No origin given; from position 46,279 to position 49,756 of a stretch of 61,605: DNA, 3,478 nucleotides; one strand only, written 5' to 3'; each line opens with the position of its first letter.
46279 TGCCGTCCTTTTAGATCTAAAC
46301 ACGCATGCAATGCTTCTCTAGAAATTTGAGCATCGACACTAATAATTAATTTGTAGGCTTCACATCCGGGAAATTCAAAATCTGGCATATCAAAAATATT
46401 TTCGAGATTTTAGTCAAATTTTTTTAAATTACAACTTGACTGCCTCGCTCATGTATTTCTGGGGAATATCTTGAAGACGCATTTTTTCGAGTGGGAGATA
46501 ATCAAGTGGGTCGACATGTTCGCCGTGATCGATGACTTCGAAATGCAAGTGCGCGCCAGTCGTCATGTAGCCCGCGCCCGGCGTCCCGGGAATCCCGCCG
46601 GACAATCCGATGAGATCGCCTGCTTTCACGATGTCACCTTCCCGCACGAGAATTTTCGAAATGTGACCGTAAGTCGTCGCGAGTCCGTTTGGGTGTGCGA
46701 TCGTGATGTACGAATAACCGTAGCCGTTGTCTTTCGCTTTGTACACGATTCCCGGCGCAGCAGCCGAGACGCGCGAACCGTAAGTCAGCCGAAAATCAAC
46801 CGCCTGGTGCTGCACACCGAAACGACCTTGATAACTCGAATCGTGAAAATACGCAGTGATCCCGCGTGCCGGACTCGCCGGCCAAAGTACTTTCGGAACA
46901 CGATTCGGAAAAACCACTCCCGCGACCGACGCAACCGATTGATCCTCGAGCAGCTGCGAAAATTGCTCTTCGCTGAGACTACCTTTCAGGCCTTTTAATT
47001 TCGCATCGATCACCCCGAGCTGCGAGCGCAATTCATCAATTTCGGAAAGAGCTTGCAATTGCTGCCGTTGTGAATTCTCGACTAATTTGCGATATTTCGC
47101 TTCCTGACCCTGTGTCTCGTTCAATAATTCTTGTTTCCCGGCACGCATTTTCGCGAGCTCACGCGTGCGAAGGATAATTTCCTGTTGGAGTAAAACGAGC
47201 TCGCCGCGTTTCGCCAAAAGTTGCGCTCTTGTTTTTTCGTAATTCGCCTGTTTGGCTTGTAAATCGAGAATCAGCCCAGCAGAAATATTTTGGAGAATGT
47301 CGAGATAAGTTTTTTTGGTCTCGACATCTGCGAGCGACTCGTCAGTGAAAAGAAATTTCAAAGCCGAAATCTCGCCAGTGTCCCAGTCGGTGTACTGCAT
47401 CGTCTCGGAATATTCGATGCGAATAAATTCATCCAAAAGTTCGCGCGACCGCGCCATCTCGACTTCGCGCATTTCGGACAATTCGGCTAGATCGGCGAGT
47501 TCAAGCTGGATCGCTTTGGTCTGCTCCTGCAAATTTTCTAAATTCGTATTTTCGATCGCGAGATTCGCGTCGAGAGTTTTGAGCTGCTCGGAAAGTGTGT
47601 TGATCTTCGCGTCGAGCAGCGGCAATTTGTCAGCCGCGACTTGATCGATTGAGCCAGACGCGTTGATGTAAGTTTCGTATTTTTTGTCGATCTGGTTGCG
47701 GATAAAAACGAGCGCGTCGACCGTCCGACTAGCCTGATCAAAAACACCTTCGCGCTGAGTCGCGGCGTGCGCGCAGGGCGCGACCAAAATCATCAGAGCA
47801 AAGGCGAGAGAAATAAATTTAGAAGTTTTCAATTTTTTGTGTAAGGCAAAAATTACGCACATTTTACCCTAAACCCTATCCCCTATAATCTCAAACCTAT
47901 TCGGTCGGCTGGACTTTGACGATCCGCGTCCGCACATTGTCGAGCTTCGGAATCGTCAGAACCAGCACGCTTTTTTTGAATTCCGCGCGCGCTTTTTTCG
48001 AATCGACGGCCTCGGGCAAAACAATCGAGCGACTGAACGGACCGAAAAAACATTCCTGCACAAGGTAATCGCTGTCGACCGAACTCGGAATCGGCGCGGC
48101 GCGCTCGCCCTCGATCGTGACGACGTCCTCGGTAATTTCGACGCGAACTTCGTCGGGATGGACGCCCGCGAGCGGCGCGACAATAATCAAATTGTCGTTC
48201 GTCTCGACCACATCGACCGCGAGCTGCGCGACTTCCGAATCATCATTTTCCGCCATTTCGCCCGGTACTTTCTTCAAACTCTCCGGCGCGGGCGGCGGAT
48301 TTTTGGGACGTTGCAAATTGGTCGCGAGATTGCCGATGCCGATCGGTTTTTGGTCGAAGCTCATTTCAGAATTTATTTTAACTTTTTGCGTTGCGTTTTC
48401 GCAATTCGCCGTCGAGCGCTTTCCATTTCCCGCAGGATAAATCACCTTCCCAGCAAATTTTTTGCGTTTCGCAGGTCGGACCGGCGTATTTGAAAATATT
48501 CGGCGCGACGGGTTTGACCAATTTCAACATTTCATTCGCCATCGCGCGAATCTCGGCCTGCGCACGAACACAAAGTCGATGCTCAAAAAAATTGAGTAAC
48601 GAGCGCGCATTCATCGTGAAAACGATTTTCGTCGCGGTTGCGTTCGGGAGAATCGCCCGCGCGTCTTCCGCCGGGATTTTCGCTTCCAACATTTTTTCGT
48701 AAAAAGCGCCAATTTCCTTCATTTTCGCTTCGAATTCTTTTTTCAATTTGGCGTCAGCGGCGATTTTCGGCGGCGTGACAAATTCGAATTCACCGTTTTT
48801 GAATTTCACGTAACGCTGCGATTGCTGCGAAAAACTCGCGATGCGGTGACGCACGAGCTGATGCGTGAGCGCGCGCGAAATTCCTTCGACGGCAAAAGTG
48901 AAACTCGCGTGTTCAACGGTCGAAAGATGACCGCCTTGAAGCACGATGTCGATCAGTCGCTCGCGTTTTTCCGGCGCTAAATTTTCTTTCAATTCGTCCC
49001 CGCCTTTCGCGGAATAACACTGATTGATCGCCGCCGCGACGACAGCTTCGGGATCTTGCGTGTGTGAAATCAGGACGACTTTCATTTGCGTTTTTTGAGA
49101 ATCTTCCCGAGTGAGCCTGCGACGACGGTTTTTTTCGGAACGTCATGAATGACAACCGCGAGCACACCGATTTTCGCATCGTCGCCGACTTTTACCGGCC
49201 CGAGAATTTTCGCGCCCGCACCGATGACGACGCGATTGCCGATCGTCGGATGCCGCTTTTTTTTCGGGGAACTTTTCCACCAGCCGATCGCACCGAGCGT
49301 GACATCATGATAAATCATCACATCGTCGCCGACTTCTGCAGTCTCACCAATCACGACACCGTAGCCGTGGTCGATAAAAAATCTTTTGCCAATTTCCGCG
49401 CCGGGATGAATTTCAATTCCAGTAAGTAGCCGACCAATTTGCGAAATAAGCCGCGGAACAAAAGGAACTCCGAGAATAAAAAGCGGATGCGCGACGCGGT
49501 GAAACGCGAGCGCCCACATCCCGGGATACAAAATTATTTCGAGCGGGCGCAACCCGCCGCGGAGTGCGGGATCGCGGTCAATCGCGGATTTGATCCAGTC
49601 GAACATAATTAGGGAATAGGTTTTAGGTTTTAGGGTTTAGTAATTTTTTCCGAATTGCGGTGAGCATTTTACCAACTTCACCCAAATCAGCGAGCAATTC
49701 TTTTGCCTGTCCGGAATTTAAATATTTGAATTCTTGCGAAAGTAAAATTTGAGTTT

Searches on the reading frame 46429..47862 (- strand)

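Call 28: search_protein_families(library=pfam, proteins=[window:46429-47862:-], max_evalue=0.001)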
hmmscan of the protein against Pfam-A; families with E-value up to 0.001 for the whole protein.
window:46429-47862:- (477 aa): 1 family
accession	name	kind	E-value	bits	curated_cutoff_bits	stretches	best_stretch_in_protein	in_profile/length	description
PF01551.29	Peptidase_M23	-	4.3e-23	81.8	28.7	1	351-452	2-96/96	Peptidase family M23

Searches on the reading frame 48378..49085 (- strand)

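Call 28: search_protein_families(library=pfam, proteins=[window:48378-49085:-], max_evalue=0.001)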
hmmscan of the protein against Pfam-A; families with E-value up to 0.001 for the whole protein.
window:48378-49085:- (235 aa): 1 family
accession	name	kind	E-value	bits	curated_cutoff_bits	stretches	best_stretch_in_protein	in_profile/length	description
PF02511.20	Thy1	-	2.5e-72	243.1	24.8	1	5-196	2-191/191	Thymidylate synthase complementing protein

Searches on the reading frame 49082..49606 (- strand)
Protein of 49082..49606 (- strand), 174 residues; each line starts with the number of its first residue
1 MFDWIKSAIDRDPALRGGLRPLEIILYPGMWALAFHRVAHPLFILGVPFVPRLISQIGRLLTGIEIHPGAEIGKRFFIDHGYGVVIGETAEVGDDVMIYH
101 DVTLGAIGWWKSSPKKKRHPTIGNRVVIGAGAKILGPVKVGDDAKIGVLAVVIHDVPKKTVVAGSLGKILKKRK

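Call 28: search_protein_families(library=pfam, proteins=[window:49082-49606:-], max_evalue=0.001)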
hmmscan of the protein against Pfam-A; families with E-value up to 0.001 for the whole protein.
window:49082-49606:- (174 aa): 1 family
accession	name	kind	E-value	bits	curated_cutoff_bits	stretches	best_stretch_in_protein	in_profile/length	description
PF00132.30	Hexapep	-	1.3e-12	47.3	27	1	119-152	1-34/36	Bacterial transferase hexapeptide (six repeats)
